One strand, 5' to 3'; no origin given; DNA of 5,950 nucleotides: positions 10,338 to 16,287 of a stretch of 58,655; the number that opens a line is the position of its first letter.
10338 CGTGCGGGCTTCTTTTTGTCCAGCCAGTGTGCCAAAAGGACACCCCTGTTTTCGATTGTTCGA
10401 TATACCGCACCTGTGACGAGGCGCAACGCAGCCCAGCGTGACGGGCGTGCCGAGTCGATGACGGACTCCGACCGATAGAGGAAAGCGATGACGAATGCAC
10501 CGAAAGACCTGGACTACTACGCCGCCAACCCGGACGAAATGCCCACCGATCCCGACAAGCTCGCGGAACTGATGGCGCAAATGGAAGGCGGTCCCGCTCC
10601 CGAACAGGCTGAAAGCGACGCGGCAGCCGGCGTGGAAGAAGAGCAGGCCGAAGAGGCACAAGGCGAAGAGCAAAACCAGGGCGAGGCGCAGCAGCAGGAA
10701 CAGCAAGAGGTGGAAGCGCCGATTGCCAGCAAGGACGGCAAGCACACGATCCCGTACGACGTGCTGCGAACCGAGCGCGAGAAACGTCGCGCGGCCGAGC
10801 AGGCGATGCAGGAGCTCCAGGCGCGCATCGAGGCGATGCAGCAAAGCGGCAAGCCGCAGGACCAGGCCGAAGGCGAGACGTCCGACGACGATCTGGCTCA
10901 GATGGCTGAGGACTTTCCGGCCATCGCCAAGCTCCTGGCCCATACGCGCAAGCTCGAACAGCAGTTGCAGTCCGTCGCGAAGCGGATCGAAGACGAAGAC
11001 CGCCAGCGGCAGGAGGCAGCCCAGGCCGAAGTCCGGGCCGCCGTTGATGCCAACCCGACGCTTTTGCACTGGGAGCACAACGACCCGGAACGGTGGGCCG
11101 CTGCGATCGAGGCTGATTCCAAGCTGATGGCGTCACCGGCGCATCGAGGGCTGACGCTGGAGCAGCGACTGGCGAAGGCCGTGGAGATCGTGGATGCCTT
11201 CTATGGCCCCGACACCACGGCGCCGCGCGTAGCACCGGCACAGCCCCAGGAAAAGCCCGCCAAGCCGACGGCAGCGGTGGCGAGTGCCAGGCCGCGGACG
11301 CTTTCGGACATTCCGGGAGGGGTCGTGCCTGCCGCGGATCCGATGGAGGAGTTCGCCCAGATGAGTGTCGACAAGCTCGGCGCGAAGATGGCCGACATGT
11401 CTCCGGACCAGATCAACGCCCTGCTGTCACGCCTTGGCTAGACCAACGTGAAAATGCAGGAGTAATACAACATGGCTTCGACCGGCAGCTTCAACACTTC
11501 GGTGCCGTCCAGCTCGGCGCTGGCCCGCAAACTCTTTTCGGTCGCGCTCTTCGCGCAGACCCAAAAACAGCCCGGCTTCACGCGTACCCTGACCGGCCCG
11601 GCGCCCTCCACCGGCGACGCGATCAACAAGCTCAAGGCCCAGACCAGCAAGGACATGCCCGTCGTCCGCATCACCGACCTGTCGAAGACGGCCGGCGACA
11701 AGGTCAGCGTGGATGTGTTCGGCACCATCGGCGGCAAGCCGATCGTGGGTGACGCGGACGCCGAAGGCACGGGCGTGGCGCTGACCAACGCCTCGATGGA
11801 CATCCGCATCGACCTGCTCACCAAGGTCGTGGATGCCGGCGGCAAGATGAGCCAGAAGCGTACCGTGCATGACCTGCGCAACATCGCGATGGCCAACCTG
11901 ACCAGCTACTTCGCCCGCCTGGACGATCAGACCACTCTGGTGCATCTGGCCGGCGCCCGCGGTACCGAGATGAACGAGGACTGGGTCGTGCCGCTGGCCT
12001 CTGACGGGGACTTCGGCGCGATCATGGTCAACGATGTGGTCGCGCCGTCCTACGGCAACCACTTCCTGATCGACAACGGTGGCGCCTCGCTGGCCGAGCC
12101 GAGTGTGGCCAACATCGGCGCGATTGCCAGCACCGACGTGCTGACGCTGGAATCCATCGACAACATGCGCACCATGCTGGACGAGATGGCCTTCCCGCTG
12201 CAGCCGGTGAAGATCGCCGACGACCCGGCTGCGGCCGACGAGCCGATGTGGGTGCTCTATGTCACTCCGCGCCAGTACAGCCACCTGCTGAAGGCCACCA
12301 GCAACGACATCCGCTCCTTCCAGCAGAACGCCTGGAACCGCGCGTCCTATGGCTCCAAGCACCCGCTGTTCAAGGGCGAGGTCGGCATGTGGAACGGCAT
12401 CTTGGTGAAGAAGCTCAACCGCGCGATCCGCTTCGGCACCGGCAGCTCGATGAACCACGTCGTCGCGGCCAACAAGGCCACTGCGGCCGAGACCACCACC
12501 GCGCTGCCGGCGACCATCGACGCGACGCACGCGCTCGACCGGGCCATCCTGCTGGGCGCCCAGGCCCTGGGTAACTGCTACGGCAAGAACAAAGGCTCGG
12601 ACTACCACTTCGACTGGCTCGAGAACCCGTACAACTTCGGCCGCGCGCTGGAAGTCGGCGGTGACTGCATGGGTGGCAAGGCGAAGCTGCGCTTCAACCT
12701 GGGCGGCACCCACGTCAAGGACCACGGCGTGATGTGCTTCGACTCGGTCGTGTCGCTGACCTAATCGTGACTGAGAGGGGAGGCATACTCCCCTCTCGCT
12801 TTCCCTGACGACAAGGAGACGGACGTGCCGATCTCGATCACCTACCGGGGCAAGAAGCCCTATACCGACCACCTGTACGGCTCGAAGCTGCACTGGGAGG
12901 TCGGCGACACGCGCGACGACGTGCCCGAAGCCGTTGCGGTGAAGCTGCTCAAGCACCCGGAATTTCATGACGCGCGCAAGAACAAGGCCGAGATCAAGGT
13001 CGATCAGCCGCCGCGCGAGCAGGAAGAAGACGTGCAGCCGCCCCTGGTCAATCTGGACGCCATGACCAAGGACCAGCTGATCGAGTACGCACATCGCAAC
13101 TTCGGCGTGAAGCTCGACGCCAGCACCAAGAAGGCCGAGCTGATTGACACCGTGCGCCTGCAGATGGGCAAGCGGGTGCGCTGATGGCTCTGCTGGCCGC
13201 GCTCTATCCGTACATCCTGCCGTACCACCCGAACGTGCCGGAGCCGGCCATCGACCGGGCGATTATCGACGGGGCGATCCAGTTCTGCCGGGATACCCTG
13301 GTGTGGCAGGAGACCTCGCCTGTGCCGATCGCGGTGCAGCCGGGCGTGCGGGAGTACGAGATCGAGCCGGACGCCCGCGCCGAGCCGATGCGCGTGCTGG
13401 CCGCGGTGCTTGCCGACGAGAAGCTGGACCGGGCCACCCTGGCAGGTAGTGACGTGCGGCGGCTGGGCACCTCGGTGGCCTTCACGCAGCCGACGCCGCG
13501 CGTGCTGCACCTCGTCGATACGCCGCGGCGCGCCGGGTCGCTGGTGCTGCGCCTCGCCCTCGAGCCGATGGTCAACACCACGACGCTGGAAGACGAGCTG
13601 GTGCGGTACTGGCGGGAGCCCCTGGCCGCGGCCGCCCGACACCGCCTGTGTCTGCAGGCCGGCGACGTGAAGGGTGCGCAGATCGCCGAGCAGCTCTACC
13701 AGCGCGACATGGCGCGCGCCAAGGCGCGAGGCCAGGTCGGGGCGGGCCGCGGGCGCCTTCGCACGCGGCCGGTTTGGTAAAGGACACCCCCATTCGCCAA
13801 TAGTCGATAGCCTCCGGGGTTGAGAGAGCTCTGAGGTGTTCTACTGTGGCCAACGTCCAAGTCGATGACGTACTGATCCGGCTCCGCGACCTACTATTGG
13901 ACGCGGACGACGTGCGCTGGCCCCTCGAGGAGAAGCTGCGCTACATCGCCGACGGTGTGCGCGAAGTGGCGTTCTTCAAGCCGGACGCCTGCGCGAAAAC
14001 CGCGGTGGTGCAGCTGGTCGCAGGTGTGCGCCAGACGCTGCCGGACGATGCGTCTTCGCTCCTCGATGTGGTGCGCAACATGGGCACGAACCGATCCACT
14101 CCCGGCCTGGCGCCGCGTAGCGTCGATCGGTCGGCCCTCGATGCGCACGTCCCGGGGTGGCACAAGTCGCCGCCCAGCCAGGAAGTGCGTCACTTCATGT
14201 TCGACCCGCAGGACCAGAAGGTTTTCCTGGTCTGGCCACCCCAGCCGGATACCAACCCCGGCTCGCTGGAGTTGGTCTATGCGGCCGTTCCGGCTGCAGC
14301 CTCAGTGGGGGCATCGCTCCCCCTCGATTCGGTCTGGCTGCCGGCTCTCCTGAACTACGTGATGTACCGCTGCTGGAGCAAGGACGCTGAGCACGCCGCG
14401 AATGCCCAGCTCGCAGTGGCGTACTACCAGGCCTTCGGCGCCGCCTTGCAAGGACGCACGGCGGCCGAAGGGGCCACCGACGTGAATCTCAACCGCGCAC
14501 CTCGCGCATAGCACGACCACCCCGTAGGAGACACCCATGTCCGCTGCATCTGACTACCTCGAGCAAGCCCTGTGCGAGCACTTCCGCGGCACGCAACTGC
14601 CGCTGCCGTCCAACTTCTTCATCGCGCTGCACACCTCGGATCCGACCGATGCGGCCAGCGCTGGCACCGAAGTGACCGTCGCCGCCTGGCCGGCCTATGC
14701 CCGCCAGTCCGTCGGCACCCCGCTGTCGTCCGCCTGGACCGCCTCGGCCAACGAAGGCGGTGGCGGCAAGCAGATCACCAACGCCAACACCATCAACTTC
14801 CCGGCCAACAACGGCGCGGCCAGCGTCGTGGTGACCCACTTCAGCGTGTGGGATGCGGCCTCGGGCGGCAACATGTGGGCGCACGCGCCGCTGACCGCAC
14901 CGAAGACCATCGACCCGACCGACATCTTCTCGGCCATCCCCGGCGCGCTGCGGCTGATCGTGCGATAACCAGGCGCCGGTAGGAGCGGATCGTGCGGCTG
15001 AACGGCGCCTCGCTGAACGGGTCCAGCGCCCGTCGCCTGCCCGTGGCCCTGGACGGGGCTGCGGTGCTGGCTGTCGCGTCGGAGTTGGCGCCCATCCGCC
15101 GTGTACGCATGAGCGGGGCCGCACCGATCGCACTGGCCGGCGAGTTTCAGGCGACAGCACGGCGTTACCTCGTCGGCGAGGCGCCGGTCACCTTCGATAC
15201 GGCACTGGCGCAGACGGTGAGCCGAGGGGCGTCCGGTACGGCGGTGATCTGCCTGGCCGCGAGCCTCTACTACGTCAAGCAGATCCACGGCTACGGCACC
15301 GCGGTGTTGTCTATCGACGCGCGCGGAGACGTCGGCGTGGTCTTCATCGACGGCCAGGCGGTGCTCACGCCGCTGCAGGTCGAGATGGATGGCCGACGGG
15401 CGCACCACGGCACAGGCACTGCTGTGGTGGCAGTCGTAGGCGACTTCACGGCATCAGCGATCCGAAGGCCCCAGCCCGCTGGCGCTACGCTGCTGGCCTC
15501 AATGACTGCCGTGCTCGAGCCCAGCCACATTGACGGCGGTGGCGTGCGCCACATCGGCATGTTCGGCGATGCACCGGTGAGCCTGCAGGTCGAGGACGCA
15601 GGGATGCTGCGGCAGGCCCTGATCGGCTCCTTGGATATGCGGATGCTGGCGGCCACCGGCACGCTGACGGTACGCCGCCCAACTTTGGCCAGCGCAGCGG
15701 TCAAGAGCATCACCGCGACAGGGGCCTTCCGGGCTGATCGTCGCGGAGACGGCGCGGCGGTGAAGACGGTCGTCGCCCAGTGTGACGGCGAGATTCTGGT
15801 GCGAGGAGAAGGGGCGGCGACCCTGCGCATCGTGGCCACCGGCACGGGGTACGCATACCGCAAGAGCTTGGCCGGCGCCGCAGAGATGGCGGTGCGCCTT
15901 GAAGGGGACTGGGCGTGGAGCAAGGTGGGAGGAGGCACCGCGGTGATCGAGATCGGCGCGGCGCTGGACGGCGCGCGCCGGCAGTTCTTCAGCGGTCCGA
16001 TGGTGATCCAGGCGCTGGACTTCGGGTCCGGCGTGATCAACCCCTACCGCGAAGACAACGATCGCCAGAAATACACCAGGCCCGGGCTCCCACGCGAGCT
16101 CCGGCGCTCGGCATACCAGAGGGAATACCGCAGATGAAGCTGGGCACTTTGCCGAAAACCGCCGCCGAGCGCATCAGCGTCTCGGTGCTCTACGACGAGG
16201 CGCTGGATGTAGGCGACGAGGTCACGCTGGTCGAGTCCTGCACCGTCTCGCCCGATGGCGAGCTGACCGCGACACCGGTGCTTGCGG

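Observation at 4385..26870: Invariant 10-mer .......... at six intergenic sites, all on the plus strand: candidate phage-specific promoter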

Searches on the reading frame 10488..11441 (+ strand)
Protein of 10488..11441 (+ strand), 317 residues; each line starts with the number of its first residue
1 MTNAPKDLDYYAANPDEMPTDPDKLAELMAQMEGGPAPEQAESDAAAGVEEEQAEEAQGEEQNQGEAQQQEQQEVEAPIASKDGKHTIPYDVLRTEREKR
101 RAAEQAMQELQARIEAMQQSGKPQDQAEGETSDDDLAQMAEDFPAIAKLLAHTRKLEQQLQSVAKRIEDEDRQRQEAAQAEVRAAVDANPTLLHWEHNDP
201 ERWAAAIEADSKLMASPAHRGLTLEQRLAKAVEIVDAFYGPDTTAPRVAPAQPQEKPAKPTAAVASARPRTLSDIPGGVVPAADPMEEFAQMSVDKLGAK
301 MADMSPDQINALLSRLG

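Call 102: search_protein_families(library=phrogs, max_evalue=0.01, proteins=[window:10488-11441:+])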
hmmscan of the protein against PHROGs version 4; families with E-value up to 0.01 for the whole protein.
window:10488-11441:+ (317 aa): 3 families
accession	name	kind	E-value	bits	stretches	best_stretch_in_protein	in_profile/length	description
phrog_479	-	unknown function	3.8e-46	159.5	1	20-317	9-333/333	-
phrog_10114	-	unknown function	3.1e-11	44.6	1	163-317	11-171/171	-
phrog_10452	-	unknown function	2.2e-05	25.5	1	19-118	11-117/188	-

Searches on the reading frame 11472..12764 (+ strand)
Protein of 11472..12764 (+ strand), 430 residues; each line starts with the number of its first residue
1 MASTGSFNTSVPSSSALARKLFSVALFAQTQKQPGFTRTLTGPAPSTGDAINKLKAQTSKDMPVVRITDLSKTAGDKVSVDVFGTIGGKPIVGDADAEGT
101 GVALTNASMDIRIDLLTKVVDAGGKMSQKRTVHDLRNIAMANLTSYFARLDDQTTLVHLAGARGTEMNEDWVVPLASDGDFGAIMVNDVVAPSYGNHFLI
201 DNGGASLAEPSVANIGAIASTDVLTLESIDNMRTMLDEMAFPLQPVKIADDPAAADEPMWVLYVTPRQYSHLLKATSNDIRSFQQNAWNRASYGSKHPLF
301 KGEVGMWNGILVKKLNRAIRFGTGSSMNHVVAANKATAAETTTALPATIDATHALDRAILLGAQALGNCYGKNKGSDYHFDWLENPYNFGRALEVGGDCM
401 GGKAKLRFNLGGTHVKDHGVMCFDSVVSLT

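Call 9: search_dna_similar(query=window:11472-12764:+, collection=phages, mode=protein, max_rows=40)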
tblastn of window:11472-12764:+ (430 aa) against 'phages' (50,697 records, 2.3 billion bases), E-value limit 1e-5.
Records with a match: 404; places in all: 405; records where one place covers at least 80% of the query: 399.
Best place of each record, by identity: <60% 404.
By first word of the organism name: Vibrio 104; Stx2a-converting 80; Escherichia 73; Pseudomonas 41; Ralstonia 31; Stx2-converting 12; Burkholderia 10; Shigella 6; Stx 6; Klebsiella 6; and 19 more.
By host as written in the record: - 207; Pseudomonas aeruginosa 19; Escherichia coli K514 (EHEC) 7; Ralstonia pseudosolanacearum 6; Ralstonia pseudosolanacearum I-31 (MT043) 5; Ralstonia solanacearum 5; Escherichia coli O157:H7 4; Escherichia coli O157:H7 Morioka V526 4; and 101 more.
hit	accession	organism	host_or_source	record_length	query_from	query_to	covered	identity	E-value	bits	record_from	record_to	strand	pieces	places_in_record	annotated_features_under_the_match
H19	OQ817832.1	Achromobacter phage CF418P1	Achromobacter sp.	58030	4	429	99%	52.5%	1e-134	432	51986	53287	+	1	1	hypothetical protein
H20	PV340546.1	Escherichia phage PhiR5_2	Escherichia coli str. K-12 substr. ...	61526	14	429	97%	39.0%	1e-74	259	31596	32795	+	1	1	hypothetical protein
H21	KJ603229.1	Shigella phage POCJ13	Shigella flexneri 2a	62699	14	429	97%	38.6%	2e-75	261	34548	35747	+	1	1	hypothetical protein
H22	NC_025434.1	Shigella phage POCJ13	Shigella flexneri 2a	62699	14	429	97%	38.6%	2e-75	261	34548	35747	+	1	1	major head protein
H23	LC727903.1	Stx1a-converting phage Stx1_2409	-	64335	14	429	97%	38.6%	2e-75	261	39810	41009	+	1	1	none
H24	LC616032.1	Stx2a-converting phage Stx2_EH1965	-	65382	14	429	97%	38.3%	5e-76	263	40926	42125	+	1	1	none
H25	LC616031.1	Stx2a-converting phage Stx2_EH0505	-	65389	14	429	97%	38.3%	5e-76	263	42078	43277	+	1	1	none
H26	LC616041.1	Stx2a-converting phage Stx2_PV12-16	-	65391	14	429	97%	38.3%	5e-76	263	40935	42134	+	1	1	none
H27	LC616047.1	Stx2a-converting phage Stx2_6804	-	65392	14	429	97%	38.3%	5e-76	263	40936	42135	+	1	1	none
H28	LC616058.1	Stx2a-converting phage Stx2_716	-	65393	14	429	97%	38.3%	5e-76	263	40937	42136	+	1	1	none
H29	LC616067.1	Stx2a-converting phage Stx2_356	-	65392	14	429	97%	38.3%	5e-76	263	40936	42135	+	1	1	none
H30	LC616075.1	Stx2a-converting phage Stx2_06E050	-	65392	14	429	97%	38.3%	5e-76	263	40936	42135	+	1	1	none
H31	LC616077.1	Stx2a-converting phage Stx2_13518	-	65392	14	429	97%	38.3%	5e-76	263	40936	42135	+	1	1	none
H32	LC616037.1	Stx2a-converting phage Stx2_4151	-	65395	14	429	97%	38.3%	5e-76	263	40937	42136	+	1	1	none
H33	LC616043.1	Stx2a-converting phage Stx2_3725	-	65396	14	429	97%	38.3%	5e-76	263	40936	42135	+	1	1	none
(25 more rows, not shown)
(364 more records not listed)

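Call 102: search_protein_families(library=phrogs, max_evalue=0.01, proteins=[window:11472-12764:+])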
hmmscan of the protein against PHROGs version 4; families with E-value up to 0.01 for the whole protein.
window:11472-12764:+ (430 aa): 5 families
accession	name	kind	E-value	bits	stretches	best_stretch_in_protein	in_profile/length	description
phrog_334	-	head and packaging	8.9e-104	348.6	1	9-428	4-380/381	major head protein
phrog_13784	-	unknown function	6.2e-39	134.9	1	14-182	5-175/177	-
phrog_31117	-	unknown function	9.5e-12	46.2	1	318-429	8-110/110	-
phrog_30956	-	unknown function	3.1e-09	37.9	1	14-82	5-75/87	-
phrog_267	-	head and packaging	0.0008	19.6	0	260-336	210-271/410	major head protein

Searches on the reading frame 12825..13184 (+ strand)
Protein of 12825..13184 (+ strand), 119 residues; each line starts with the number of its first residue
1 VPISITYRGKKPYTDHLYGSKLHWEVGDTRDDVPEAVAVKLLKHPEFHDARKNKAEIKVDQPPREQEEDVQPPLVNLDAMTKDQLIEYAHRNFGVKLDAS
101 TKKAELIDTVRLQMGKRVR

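Call 23: search_protein_families(library=phrogs, max_evalue=0.001, proteins=[window:12825-13184:+])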
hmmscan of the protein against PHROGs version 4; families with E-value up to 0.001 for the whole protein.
window:12825-13184:+ (119 aa): 4 families
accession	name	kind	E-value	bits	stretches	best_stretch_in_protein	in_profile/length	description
phrog_11782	-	unknown function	1.3e-07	32.4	1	3-110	159-279/290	-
phrog_3281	-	DNA, RNA and nucleotide metabolism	9.3e-06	26.9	1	49-111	38-101/107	endonuclease VII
phrog_19474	-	unknown function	1.5e-05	25.9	0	9-113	37-152/161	-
phrog_38661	-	unknown function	0.00035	22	1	44-108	6-70/76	-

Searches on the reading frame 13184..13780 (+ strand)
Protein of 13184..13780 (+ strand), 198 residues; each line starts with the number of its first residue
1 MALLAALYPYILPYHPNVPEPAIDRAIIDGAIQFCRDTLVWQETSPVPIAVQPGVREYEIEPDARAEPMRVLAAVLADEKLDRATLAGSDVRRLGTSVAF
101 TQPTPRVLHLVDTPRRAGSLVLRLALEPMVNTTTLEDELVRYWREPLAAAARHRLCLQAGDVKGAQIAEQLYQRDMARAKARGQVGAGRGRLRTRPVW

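Call 23: search_protein_families(library=phrogs, max_evalue=0.001, proteins=[window:13184-13780:+])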
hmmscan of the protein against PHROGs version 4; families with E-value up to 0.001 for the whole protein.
window:13184-13780:+ (198 aa): 1 family
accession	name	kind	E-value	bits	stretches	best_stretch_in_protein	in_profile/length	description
phrog_437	-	head and packaging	3.9e-27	96.2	1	1-196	1-199/203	virion structural protein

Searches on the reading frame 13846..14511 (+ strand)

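Call 23: search_protein_families(library=phrogs, max_evalue=0.001, proteins=[window:13846-14511:+])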
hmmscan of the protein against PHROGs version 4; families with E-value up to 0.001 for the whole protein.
window:13846-14511:+ (221 aa): 3 families
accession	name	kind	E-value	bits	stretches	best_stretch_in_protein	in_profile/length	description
phrog_399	-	head and packaging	1.2e-48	166.6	1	5-214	3-210/220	structural protein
phrog_23184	-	unknown function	3.3e-05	25.2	1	157-208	19-70/85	-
phrog_27974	-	head and packaging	0.00019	21.8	1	156-210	174-228/239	portal protein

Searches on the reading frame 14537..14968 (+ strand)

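Call 23: search_protein_families(library=phrogs, max_evalue=0.001, proteins=[window:14537-14968:+])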
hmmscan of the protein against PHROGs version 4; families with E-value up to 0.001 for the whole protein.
window:14537-14968:+ (143 aa): 1 family
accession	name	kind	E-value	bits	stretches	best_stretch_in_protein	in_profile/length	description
phrog_240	-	head and packaging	4.9e-30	105.9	1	1-132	60-178/200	head protein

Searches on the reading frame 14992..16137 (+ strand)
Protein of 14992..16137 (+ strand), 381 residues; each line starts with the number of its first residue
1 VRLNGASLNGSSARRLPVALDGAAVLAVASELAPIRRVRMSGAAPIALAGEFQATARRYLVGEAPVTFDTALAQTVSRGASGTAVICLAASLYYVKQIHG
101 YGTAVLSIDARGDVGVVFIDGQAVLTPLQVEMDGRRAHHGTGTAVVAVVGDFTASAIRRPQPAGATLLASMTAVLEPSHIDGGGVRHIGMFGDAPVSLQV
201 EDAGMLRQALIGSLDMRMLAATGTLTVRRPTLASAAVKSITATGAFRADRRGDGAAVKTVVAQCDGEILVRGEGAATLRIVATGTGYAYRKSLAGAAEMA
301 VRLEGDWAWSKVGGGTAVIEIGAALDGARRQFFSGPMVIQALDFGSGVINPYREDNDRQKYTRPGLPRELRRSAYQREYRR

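Call 23: search_protein_families(library=phrogs, max_evalue=0.001, proteins=[window:14992-16137:+])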
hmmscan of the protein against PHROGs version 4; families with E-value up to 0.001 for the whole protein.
window:14992-16137:+ (381 aa): 0 families

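Call 34: search_protein_families(library=pfam, max_evalue=0.01, proteins=[window:14992-16137:+])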
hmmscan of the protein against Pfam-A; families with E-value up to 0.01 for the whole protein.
window:14992-16137:+ (381 aa): 0 families
